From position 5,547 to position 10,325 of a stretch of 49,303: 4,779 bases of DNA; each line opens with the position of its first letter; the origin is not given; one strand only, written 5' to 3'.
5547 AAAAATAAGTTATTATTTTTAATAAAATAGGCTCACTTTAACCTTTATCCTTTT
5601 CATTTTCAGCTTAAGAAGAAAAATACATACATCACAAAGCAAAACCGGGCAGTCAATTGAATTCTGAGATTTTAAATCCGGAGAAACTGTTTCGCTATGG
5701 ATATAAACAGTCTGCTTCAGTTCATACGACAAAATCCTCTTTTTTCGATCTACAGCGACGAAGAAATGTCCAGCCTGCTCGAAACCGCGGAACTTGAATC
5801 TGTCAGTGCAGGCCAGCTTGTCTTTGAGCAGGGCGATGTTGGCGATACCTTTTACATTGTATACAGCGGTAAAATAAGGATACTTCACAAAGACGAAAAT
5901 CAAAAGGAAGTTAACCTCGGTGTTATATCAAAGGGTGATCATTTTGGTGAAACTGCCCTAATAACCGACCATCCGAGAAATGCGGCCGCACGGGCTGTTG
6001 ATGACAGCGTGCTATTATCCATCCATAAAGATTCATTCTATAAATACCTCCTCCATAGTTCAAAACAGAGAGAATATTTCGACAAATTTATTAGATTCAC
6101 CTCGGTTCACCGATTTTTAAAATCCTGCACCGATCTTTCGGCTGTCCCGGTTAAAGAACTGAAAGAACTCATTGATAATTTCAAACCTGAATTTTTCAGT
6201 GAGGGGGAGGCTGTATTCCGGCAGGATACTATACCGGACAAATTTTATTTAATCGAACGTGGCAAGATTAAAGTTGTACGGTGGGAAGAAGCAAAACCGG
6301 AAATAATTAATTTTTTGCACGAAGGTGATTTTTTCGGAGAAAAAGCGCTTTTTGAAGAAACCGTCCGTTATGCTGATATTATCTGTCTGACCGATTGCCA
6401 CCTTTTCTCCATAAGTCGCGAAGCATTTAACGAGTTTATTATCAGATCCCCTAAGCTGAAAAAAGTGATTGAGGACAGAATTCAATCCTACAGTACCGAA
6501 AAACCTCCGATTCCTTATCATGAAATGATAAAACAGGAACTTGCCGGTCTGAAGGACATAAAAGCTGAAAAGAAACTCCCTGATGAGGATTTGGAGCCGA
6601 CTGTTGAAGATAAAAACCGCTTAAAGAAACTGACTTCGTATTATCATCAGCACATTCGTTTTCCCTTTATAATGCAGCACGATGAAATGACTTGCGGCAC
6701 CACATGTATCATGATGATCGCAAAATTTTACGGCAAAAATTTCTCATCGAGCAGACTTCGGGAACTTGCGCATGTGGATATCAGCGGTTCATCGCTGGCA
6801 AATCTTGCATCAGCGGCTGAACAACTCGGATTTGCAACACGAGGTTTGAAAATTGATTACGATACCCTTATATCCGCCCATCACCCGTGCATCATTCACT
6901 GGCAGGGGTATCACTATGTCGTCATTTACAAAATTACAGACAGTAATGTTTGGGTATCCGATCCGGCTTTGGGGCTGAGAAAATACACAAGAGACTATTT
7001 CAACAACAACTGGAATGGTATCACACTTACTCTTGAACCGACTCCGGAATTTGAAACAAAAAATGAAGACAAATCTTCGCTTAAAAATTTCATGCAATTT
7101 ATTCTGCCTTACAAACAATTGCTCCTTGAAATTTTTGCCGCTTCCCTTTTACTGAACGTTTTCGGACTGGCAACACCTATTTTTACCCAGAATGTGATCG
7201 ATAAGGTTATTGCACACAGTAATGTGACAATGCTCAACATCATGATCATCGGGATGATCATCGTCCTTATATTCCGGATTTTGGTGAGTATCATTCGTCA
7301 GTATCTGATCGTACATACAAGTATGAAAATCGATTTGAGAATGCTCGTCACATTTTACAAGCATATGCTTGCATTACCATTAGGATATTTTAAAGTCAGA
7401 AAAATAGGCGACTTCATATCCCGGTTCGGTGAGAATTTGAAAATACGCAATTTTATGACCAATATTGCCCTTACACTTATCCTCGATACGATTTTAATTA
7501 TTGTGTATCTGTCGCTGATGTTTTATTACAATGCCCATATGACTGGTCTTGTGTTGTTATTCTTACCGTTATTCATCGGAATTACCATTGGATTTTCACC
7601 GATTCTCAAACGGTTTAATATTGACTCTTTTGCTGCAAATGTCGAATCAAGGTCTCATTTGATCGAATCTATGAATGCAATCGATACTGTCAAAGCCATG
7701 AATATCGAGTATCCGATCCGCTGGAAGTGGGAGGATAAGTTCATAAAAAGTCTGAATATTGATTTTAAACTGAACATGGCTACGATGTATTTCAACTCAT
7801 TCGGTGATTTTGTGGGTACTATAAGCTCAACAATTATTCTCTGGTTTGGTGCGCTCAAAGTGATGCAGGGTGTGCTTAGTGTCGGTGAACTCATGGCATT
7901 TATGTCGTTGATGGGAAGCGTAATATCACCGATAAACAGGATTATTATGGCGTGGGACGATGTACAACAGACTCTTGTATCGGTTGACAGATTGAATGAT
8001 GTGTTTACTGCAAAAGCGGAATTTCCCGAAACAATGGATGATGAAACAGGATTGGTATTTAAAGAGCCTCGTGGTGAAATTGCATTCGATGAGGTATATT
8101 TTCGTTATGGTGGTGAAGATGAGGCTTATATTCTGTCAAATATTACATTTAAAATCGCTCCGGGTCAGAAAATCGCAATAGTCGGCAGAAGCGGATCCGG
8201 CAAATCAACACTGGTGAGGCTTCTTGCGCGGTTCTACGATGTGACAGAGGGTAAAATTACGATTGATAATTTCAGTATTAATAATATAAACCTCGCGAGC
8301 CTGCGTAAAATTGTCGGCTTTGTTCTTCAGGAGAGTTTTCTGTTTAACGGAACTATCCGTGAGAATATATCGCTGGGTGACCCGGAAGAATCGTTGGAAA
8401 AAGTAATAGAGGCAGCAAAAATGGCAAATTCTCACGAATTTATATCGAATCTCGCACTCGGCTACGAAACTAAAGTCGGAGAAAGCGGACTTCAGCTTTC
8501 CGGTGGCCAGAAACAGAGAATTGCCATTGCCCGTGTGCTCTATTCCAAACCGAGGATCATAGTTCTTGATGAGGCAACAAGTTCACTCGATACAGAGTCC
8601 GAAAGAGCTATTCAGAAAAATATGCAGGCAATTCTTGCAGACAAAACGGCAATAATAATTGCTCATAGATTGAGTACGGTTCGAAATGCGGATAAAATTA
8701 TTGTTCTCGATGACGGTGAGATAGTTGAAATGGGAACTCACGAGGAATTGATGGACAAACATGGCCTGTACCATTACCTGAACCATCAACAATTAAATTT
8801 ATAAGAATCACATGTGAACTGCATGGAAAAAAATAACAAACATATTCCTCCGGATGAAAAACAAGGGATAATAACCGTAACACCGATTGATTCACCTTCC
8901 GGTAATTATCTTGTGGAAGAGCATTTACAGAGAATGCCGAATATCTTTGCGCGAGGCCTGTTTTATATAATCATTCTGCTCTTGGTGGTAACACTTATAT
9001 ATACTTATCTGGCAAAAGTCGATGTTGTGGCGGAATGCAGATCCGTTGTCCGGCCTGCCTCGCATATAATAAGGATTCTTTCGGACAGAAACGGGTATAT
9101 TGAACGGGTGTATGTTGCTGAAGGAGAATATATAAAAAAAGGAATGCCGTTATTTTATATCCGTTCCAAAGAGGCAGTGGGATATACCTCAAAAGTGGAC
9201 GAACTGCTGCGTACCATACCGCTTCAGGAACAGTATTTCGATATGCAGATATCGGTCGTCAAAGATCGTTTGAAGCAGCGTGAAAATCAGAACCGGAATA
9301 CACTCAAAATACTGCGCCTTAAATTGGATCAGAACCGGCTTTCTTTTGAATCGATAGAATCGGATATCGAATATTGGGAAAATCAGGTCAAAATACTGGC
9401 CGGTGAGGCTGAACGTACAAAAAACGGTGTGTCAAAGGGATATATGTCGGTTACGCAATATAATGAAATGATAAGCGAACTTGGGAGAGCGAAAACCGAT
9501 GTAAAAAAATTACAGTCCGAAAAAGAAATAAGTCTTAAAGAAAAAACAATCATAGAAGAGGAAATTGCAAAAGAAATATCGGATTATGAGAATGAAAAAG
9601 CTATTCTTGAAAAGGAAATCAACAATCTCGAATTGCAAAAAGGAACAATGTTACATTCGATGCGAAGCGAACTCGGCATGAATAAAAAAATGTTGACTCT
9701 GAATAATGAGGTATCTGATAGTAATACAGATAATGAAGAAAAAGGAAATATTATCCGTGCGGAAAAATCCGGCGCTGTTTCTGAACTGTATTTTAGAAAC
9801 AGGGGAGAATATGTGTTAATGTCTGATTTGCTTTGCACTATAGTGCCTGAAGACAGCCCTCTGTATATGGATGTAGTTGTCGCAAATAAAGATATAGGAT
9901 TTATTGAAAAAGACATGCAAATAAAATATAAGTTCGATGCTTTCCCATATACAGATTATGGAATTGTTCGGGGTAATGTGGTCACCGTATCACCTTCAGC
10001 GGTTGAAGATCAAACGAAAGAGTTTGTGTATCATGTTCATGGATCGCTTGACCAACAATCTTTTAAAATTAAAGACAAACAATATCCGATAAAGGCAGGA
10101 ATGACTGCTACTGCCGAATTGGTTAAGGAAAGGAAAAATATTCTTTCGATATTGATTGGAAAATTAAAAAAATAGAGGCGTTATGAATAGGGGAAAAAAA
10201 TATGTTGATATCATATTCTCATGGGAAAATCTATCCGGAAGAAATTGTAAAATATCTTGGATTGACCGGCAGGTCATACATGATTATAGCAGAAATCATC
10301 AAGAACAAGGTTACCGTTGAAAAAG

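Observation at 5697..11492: Cyclic-nucleotide-domain PCAT exporter + HlyD + cytoplasmic parvulin/SurA-N pair, with no visible cargo gene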

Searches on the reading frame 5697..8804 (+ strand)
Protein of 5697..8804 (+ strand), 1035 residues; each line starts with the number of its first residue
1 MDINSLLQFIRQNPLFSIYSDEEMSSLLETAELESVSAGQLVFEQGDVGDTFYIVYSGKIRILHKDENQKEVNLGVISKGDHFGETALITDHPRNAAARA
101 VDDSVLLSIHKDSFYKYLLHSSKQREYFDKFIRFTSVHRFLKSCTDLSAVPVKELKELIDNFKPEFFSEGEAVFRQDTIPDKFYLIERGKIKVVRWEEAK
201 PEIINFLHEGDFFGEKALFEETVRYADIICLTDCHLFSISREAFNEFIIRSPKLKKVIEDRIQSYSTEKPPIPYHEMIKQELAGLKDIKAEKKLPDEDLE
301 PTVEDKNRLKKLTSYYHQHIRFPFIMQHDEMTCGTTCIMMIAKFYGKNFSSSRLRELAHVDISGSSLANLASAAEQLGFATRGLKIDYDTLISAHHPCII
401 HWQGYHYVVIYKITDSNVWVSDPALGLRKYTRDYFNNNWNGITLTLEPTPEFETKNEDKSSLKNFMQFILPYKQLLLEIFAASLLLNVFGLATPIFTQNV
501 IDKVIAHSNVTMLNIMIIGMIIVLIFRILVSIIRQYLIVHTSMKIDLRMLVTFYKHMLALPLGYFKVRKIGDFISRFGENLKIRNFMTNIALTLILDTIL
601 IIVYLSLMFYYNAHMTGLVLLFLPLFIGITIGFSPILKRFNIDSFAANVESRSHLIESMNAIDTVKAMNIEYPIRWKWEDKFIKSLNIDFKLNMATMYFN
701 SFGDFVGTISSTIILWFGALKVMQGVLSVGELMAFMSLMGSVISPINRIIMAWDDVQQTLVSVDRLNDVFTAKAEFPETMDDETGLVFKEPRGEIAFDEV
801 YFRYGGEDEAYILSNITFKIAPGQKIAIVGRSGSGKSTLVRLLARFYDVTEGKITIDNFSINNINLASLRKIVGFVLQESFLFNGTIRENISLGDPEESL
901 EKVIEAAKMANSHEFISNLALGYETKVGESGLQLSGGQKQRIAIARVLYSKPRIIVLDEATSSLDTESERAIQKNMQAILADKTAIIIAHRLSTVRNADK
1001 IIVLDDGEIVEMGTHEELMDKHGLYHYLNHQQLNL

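Call 4: search_protein_families(library=pfam, proteins=[window:5697-8804:+], max_evalue=0.01)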
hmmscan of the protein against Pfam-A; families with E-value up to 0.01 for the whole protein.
window:5697-8804:+ (1035 aa): 10 families
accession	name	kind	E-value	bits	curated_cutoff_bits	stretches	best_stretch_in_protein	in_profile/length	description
PF00027.35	cNMP_binding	-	3.7e-47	158.7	27.5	2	34-118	2-86/89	Cyclic nucleotide-binding domain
PF00664.28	ABC_membrane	-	1.5e-44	153.2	28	1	477-745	2-273/274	ABC transporter transmembrane region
PF03412.21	Peptidase_C39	-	4e-37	127.5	22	1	322-450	2-132/133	Peptidase C39 family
PF00005.33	ABC_tran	-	1.8e-34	119.7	25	1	813-962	1-137/137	ABC transporter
PF02463.25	SMC_N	-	2e-06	27.8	40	1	907-1002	135-209/220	RecF/RecN/SMC N terminal domain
PF13401.12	AAA_22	-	0.00018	22.3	27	1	826-965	8-97/130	AAA domain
PF13555.12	AAA_29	-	0.0017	18.5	27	1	817-840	16-39/61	P-loop containing region of AAA domain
PF13529.12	Peptidase_C39_2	-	0.0029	18.6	24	0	321-424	2-143/143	Peptidase_C39 like family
PF01935.23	DUF87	-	0.0099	16.4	23.2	0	824-844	24-44/220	Helicase HerA, central domain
PF11814.14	DUF3335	-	0.0099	15.8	25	0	323-357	2-36/206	Peptidase_C39 like family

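Call 5: search_protein_families(library=ncbifam, proteins=[window:5697-8804:+], max_evalue=0.01)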
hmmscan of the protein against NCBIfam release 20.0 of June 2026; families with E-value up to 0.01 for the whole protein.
window:5697-8804:+ (1035 aa): 203 families (the best 25 are shown)
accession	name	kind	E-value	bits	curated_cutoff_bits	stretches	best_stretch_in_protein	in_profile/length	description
TIGR01846.1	type_I_sec_HlyB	subfamily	1.6e-188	628.3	725.55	1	335-1032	2-692/694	type I secretion system permease/ATPase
TIGR03796.1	NHLM_micro_ABC1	equivalog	3.2e-166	554.6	853.3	1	321-1028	1-708/710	NHLP family bacteriocin export ABC transporter peptidase/permease/ATPase subunit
TIGR01193.1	bacteriocin_ABC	subfamily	1.3e-156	523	523.85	1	327-1030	1-707/708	peptide cleavage/export ABC transporter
TIGR03375.1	type_I_sec_LssB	subfamily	1.6e-140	469.6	693.1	1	336-1021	5-691/696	type I secretion system permease/ATPase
TIGR02203.1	MsbA_lipidA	equivalog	4.6e-122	408.4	602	1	466-1032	6-569/572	lipid A export permease/ATP-binding protein MsbA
TIGR02204.1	MsbA_rel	hypoth_equivalog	7.1e-121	404.7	780.4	1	460-1032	4-575/576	ABC transporter, permease/ATP-binding protein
NF052233.1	CphA_assoc_ABC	equivalog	5.4e-114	382.1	880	1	456-1033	166-744/766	cyanophycin metabolism-associated ABC transporter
TIGR00958.1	3a01208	subfamily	2e-113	380.1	874.6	1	453-1028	140-710/711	antigen peptide transporter 2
TIGR03797.1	NHLM_micro_ABC2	equivalog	4.2e-112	375.9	709.4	1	458-1033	119-686/686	NHLP bacteriocin export ABC transporter permease/ATPase subunit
TIGR01842.1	type_I_sec_PrtD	subfamily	4.6e-102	342.3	510.15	1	471-1020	3-542/544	type I secretion system permease/ATPase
NF008381.0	PRK11176.1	equivalog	1.8e-101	340.3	867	1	458-1033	6-580/582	lipid A ABC transporter ATP-binding protein/permease MsbA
NF010178.0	PRK13657.1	equivalog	1.3e-98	331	733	1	466-1031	11-569/588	glucan ABC transporter ATP-binding protein/ permease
NF045513.1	HepA_fam_ABC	equivalog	5.4e-98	329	725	1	501-1031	79-609/610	heterocyst formation ABC transporter subunit HepA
NF045998.1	cleave_ABC_plasm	equivalog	5.5e-91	305.8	500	1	327-1001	2-670/673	Mbov_0121 family peptidase domain-containing ABC transporter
TIGR01192.1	chvA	subfamily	3.7e-79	266.9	585.4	1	468-1028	13-566/585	glucan export ABC transporter ATP-binding protein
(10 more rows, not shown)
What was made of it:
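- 5697..8804 (+): Long-type peptidase-containing ABC transporter, 1035 aa. It comprises tandem cNMP-binding domains, a flexible linker, a C39 peptidase domain, a six-helix exporter membrane domain and an ATPase domain. Pfam call 4 and NCBIfam call 5 (TIGR01193 523.0 bits against a cut-off of 523.85).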

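Call 30: find_encoding_contigs(protein=window:5697-8804:+, flank=10000, max_places=3)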
Protein window:5697-8804:+ (1035 aa): 1 contig read that carries it; 1 place shown.
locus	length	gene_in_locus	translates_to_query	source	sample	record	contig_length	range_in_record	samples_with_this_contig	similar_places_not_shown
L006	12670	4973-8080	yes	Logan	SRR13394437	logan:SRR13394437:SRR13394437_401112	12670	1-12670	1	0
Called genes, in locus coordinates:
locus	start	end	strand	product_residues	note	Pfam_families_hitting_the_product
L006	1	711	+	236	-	?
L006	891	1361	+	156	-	PF13489:Methyltransf_23, PF13847:Methyltransf_31, PF08241:Methyltransf_11, PF08242:Methyltransf_12, PF13649:Methyltransf_25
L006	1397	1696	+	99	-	-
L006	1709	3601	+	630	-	PF13522:GATase_6, PF13537:GATase_7, PF12481:DUF3700 (weak), PF00733:Asn_synthase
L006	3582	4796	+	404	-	-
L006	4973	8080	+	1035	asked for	PF00027:cNMP_binding, PF03412:Peptidase_C39, PF00664:ABC_membrane, PF00005:ABC_tran, PF02463:SMC_N (faint)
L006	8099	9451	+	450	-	PF25919:BSH_CusB (faint), PF26002:Beta-barrel_AprE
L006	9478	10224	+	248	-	PF13145:Rotamase_2, PF13616:Rotamase_3, PF00639:Rotamase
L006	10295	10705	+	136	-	PF13624:SurA_N_3 (faint)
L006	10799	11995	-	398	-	PF06779:MFS_4, PF07690:MFS_1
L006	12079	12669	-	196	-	?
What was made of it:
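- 5697..8804 (+): The identical gene sits on a Logan contig (call 30).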

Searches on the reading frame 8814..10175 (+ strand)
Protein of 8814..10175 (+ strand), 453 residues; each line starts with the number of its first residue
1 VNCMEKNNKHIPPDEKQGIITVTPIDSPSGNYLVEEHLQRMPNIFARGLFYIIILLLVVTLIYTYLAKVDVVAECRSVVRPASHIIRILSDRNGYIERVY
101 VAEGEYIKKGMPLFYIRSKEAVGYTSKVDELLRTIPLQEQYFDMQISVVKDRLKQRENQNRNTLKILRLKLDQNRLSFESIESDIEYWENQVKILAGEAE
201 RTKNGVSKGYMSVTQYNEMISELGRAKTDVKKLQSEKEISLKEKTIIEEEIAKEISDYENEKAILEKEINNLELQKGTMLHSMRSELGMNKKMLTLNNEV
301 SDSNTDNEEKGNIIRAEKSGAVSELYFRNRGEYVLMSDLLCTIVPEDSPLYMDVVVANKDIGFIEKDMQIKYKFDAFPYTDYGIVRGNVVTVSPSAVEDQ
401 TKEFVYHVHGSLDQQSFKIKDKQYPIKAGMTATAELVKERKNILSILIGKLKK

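Call 4: search_protein_families(library=pfam, proteins=[window:8814-10175:+], max_evalue=0.01)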
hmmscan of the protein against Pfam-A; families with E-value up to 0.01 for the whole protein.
window:8814-10175:+ (453 aa): 3 families
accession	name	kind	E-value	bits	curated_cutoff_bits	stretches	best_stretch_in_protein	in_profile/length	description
PF13437.12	HlyD_3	-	3.2e-13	50.8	22.2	1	314-421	2-98/106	HlyD family secretion protein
PF16576.10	HlyD_D23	-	1.4e-09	38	30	2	85-149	19-69/214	Barrel-sandwich domain of CusB or HlyD membrane-fusion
PF00364.28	Biotin_lipoyl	-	0.0096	16.2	22.1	0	87-116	44-73/73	Biotin-requiring enzyme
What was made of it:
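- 8814..10175 (+): HlyD-family periplasmic adaptor (453 aa from GTG 8814, or 450 aa from ATG 8823), with one N-terminal membrane helix at aa 40-73. Pfam HlyD_3 in call 4.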

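Call 5: search_protein_families(library=ncbifam, proteins=[window:8814-10175:+], max_evalue=0.01)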
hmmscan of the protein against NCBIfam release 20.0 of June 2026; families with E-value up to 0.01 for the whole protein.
window:8814-10175:+ (453 aa): 4 families
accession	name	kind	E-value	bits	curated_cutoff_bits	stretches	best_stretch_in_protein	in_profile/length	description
TIGR01843.1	type_I_hlyD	subfamily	2.2e-45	155.4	208.65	1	45-448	3-408/422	HlyD family type I secretion periplasmic adaptor subunit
TIGR01000.1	bacteriocin_acc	subfamily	1.1e-09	37.8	258.85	1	45-120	20-95/457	bacteriocin secretion accessory protein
TIGR01730.1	RND_mfp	subfamily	6.8e-09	35.1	94.9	1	88-192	29-132/322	efflux RND transporter periplasmic adaptor subunit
TIGR03794.1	NHLM_micro_HlyD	equivalog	3.6e-07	29.5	156.2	1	52-395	25-339/421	NHLP bacteriocin system secretion protein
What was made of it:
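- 8814..10175 (+): TIGR01843 gives 155 bits, below its cut-off of 208.65 (call 5).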
